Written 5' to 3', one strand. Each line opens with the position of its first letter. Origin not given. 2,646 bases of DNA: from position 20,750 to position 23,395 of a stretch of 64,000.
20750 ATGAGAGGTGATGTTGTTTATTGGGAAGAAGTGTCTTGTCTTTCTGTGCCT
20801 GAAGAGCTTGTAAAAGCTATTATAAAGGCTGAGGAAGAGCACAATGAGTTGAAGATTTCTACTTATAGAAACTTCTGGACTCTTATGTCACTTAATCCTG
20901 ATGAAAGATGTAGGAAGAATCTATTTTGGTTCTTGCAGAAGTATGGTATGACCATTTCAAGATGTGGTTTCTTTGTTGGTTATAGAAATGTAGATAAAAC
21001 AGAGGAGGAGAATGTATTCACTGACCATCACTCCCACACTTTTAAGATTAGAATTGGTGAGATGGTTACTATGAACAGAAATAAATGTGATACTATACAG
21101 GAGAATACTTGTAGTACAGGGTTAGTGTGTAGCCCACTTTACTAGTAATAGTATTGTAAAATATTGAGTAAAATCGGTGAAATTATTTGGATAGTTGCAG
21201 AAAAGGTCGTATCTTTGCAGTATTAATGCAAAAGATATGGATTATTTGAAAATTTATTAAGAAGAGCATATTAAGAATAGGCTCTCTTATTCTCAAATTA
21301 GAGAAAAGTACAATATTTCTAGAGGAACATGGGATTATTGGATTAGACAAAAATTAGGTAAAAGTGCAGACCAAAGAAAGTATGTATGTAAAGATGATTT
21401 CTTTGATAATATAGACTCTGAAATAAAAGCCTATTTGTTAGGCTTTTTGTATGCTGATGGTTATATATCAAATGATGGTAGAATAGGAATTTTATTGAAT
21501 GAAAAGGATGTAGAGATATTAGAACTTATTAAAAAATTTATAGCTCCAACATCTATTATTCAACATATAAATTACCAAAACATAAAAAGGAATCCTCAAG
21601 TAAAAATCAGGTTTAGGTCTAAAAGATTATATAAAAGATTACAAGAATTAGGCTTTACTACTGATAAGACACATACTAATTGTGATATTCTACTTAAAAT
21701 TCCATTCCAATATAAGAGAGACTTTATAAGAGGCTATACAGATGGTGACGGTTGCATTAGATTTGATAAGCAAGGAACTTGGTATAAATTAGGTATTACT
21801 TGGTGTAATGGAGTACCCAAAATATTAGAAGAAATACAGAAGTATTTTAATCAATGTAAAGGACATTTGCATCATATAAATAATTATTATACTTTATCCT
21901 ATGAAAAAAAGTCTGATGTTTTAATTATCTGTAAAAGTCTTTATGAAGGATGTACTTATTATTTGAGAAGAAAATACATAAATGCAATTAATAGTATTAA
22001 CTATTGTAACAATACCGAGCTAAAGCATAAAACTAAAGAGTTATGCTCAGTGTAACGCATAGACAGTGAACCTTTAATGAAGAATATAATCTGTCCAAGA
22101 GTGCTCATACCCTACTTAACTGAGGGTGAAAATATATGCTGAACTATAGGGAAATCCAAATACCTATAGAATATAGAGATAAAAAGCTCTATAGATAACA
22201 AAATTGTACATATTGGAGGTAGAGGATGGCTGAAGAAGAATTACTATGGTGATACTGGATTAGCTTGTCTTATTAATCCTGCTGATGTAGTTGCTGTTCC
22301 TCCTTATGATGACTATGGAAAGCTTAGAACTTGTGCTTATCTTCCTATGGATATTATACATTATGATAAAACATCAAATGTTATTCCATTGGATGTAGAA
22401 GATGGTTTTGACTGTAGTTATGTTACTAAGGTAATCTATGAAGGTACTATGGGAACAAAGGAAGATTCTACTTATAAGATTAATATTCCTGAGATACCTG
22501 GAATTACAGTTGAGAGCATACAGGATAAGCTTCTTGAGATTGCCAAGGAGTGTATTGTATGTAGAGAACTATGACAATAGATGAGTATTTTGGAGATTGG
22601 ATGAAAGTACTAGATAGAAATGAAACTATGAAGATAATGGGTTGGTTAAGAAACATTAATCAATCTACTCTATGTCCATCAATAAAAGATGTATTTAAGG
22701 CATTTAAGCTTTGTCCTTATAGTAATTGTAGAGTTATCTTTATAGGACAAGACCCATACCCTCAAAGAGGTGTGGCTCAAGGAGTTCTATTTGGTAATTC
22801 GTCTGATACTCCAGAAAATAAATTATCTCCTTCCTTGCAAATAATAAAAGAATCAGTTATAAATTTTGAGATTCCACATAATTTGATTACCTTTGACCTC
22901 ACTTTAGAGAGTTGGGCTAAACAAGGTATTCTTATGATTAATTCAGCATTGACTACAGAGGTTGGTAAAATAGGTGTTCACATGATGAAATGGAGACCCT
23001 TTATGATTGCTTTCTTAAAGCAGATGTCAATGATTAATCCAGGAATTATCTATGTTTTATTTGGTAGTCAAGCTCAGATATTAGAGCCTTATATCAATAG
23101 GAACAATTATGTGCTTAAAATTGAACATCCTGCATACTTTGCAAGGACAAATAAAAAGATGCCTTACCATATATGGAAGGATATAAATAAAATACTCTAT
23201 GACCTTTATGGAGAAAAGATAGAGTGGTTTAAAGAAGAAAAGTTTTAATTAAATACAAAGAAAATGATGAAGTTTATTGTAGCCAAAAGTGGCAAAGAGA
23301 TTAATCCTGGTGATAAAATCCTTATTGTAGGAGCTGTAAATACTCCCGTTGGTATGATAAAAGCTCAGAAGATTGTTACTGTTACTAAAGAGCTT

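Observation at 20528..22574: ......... endonuclease apparently splits a host gene into two ORFs with a diverged target duplication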

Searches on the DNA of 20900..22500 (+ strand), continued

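Call 35: get_annotated_region(hit=H51, flank=2500)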
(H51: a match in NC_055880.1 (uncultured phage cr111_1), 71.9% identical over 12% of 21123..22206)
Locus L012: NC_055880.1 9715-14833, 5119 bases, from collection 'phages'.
description: CrAssphage cr111_1, complete genome.
organism: uncultured phage cr111_1 (NCBI taxid 2772071)
taxonomy: Viruses; Duplodnaviria; Heunggongvirae; Uroviricota; Caudoviricetes; Crassvirales; Steigviridae; Asinivirinae; Lahndsivirus; Lahndsivirus rarus
host: -; source: human feces; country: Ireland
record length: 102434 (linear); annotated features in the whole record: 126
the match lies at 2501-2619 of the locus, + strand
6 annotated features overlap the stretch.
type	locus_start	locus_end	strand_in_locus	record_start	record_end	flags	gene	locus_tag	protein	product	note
CDS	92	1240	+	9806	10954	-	-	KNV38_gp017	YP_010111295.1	hypothetical protein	gp_23246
CDS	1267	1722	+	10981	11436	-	-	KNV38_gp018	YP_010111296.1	major head protein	gp_23247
CDS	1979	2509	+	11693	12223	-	-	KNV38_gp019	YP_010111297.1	homing endonuclease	gp_23248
CDS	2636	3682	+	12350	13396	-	-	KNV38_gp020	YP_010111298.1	major head protein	gp_23249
CDS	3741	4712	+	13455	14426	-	-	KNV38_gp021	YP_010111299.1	double-stranded DNA binding domain protein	gp_23250; Contains double-stranded DNA binding domain [phiCrAss001]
CDS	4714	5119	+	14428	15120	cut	-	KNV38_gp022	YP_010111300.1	hypothetical protein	gp_23251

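Call 54: build_rna_model(alignment_id=A5, structure=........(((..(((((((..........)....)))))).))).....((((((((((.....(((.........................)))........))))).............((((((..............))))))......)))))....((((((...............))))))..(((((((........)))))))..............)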
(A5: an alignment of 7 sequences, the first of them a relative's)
Model R1 built from alignment A5 (7 sequences, 228 columns); structure: as given.
model positions 191; base pairs 42; branch points 4; effective number of sequences 1.45; information 0.59 bits per position. Calibrated on 0.2 Mb of random sequence (short: E-values are rough).
structure used (alignment columns):
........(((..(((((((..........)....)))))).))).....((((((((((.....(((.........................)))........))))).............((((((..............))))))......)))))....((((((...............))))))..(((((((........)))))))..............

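Call 55: search_with_rna_model(model_id=R1, sources=[window, L001, L002, L003, L004, L005, L006, L007, L008, L009, L010, L011, L012, L013], max_evalue=1, make_alignment=true, show_alignments=1)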
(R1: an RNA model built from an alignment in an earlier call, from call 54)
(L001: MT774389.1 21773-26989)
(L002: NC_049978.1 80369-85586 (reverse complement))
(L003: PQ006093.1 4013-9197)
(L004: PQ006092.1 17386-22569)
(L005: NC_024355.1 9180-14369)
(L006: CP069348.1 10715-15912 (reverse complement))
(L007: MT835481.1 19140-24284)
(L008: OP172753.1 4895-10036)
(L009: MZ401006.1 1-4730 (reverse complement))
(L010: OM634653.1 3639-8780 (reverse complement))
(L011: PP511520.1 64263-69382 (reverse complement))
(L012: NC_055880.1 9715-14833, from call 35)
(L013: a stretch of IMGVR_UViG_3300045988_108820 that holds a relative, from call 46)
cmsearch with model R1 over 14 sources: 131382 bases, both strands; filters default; matches with E-value up to 1: 24.
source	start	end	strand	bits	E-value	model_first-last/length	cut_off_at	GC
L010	2501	2699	+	198.8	2.3e-49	1-191/191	no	0.35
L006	2501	2697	+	186.8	2.9e-46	1-191/191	no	0.29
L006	1972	2187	+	184.1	1.5e-45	1-191/191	no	0.3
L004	2501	2685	+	183.4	2.3e-45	1-191/191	no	0.31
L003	2501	2686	+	174.9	3.6e-43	1-191/191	no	0.33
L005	2501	2691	+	166.8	4.4e-41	1-191/191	no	0.3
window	22011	22205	+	165.8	8.3e-41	1-191/191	no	0.33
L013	3251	3446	+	162.6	5.6e-40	1-191/191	no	0.31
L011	2436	2621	+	144.5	2.6e-35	1-191/191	no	0.35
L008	2456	2647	+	139.4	5.7e-34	1-191/191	no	0.37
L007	2459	2649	+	136.3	3.5e-33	1-191/191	no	0.34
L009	2438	2627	+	103.7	9.8e-25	1-191/191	no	0.37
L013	4739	4919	+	86.7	2.5e-20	1-191/191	no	0.36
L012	2437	2618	+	81.5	5.7e-19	1-191/191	no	0.3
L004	3680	3874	+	75.3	2.3e-17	1-191/191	no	0.28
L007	3482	3601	+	48.6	1.9e-10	1-191/191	no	0.31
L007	4428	4542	+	48.5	2e-10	1-191/191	no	0.23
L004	4468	4549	+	33.2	1.9e-06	1-191/191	no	0.29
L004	3100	3284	+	28.3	3.4e-05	1-191/191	no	0.3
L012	1784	1920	+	27.1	7.1e-05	1-191/191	no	0.34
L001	41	221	+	21.2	0.0024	1-191/191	no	0.35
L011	3203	3379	+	20.8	0.003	1-191/191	no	0.42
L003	4128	4158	+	11.4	0.85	54-84/191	no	0.19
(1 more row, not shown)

Alignment A6: 24 matches aligned to the model, 320 columns, each read 5' to 3' on its own strand. Consensus structure (alignment columns), stored with it:
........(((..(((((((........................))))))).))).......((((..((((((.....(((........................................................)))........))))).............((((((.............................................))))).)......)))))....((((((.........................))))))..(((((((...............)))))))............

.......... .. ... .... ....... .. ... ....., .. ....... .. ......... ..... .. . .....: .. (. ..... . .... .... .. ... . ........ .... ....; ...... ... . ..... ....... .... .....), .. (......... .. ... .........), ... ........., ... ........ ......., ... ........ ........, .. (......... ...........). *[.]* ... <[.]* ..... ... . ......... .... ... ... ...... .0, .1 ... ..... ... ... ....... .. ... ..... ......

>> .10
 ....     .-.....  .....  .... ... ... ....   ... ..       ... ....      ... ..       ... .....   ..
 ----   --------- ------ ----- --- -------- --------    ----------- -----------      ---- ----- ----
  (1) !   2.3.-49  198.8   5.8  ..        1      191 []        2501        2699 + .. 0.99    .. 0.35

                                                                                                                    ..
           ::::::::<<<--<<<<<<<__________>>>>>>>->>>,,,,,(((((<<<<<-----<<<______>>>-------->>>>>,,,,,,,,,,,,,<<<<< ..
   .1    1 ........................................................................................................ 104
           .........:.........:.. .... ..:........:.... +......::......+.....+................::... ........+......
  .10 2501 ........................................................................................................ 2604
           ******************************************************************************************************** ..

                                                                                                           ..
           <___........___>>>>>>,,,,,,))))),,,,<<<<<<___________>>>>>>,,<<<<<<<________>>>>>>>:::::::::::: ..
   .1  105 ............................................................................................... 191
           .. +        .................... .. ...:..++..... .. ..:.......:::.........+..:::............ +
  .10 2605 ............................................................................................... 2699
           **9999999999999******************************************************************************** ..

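Call 56: search_with_rna_model(model_id=R1, sources=[window, L003, L004, L005, L006, L007, L008, L009, L010, L011, L012, L013], max_evalue=1e-15, make_alignment=true, show_alignments=0)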
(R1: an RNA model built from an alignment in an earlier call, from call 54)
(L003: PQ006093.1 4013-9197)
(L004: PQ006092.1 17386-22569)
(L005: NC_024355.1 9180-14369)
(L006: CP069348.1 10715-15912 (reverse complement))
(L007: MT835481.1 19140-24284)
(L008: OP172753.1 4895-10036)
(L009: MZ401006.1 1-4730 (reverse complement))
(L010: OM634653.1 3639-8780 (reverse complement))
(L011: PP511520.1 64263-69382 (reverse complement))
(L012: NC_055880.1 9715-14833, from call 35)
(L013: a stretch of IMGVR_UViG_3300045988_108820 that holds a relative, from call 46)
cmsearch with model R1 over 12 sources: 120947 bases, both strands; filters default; matches with E-value up to 1e-15: 15.
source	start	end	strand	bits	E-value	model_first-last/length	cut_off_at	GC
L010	2501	2699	+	198.8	2.1e-49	1-191/191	no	0.35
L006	2501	2697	+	186.8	2.7e-46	1-191/191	no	0.29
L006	1972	2187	+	184.1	1.4e-45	1-191/191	no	0.3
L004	2501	2685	+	183.4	2.1e-45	1-191/191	no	0.31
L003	2501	2686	+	174.9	3.3e-43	1-191/191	no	0.33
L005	2501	2691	+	166.8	4e-41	1-191/191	no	0.3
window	22011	22205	+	165.8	7.7e-41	1-191/191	no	0.33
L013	3251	3446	+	162.6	5.1e-40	1-191/191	no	0.31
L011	2436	2621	+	144.5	2.4e-35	1-191/191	no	0.35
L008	2456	2647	+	139.4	5.2e-34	1-191/191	no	0.37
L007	2459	2649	+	136.3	3.2e-33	1-191/191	no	0.34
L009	2438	2627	+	103.7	9e-25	1-191/191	no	0.37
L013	4739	4919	+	86.7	2.3e-20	1-191/191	no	0.36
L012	2437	2618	+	81.5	5.3e-19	1-191/191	no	0.3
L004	3680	3874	+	75.3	2.1e-17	1-191/191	no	0.28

Alignment A7: 15 matches aligned to the model, 240 columns, each read 5' to 3' on its own strand. Consensus structure (alignment columns), stored with it:
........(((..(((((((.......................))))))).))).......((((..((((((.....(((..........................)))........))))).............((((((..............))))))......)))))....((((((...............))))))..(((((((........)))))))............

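Call 71: search_with_rna_model(model_id=R1, source=window, start=21900, end=22300, filters=off, show_alignments=1)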
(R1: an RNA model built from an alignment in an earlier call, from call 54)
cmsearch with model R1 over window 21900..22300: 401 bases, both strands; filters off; matches with E-value up to 0.01: 1.
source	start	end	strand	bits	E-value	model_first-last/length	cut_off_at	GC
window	22011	22205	+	165.7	2.6e-43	1-191/191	no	0.33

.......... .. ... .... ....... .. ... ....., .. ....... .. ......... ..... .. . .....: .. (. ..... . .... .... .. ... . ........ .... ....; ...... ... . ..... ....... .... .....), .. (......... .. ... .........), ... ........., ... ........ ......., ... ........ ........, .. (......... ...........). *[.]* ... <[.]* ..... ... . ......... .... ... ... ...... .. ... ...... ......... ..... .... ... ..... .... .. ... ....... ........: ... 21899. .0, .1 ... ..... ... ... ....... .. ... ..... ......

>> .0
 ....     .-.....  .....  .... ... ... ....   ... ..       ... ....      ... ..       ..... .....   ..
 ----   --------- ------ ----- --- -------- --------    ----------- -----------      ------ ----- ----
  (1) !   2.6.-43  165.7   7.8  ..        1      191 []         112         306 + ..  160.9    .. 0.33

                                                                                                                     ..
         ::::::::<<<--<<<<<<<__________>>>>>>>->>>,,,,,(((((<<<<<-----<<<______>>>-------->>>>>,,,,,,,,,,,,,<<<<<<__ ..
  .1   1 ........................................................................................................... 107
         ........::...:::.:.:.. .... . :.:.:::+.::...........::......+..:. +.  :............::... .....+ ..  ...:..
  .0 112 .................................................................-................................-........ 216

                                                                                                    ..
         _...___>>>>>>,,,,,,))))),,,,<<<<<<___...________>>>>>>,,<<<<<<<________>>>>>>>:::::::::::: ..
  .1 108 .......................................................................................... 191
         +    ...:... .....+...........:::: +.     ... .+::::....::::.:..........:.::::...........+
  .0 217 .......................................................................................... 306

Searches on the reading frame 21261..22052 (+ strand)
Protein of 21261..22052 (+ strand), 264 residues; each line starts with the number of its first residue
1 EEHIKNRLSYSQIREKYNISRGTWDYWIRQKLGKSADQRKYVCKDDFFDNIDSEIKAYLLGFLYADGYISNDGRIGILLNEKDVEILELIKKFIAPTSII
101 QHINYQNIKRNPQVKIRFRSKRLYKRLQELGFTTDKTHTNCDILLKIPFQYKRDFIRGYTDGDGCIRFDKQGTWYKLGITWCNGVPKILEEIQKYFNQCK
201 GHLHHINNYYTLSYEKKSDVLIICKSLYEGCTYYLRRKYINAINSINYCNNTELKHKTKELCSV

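Call 5: search_protein_families(library=pfam, proteins=[window:21261-22052:+], max_evalue=0.1)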
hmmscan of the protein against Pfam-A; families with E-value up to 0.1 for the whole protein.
window:21261-22052:+ (264 aa): 4 families
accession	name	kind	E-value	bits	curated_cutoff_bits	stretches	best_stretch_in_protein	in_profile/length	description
PF14528.11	LAGLIDADG_3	-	5.3e-07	30.2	22.5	1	151-196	2-43/82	LAGLIDADG-like domain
PF00961.24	LAGLIDADG_1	-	5.5e-05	24.4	23.1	1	157-225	2-80/102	LAGLIDADG endonuclease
PF13518.12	HTH_28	-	0.014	16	25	1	3-30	9-35/52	Helix-turn-helix domain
PF08987.15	DUF1892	-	0.028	15.1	27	1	45-95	57-105/109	Protein of unknown function (DUF1892)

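Call 6: search_protein_families(library=phrogs, proteins=[window:21261-22052:+], max_evalue=0.01)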
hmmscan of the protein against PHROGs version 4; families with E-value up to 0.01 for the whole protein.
window:21261-22052:+ (264 aa): 1 family
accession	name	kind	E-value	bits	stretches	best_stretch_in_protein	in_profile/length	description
phrog_4645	-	DNA, RNA and nucleotide metabolism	3.8e-42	145.5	1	5-241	54-299/308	endonuclease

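Call 46: find_related_loci(query=window:21261-22052:+, collection=viral_contigs, flank=2500)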
Query window:21261-22052:+ (264 aa) in viral_contigs; peptide patterns used: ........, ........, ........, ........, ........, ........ (x = any residue, [..] = any of these).
6 stretches matched a pattern; 1 encode a relative of the query (tblastn E <= 1e-3); 1 distinct loci.
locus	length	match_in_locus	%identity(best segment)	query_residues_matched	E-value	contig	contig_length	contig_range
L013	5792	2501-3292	95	1-264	1e-173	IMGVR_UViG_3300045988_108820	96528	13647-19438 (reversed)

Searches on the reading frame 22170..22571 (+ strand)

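Call 5: search_protein_families(library=pfam, proteins=[window:22170-22571:+], max_evalue=0.1)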
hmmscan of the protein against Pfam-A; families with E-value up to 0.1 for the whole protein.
window:22170-22571:+ (134 aa): 0 families

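Call 6: search_protein_families(library=phrogs, proteins=[window:22170-22571:+], max_evalue=0.01)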
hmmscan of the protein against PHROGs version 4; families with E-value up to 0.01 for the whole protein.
window:22170-22571:+ (134 aa): 4 families
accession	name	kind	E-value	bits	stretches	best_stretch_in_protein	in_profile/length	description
phrog_2886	-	lysis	3.7e-06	27.2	1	14-63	285-329/552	RIIB lysis inhibitor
phrog_36818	-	lysis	0.00031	21.4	1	13-70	93-154/163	RIIB lysis inhibitor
phrog_609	-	lysis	0.0006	18.9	1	13-65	993-1046/1055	RIIB lysis inhibitor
phrog_3803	-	lysis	0.0039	17.4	1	25-77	471-526/530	RIIB lysis inhibitor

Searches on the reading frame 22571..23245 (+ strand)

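Call 5: search_protein_families(library=pfam, proteins=[window:22571-23245:+], max_evalue=0.1)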
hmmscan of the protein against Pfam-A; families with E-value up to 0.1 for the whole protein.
window:22571-23245:+ (225 aa): 1 family
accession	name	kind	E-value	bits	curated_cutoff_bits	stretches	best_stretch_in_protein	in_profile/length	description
PF03167.25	UDG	-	3.9e-12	46.9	24.3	1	45-201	1-136/141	Uracil DNA glycosylase superfamily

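Call 6: search_protein_families(library=phrogs, proteins=[window:22571-23245:+], max_evalue=0.01)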
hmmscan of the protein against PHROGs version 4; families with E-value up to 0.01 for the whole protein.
window:22571-23245:+ (225 aa): 1 family
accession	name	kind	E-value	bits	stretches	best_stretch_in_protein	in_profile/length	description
phrog_12143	-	unknown function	1.6e-38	133.4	1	12-219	16-227/227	-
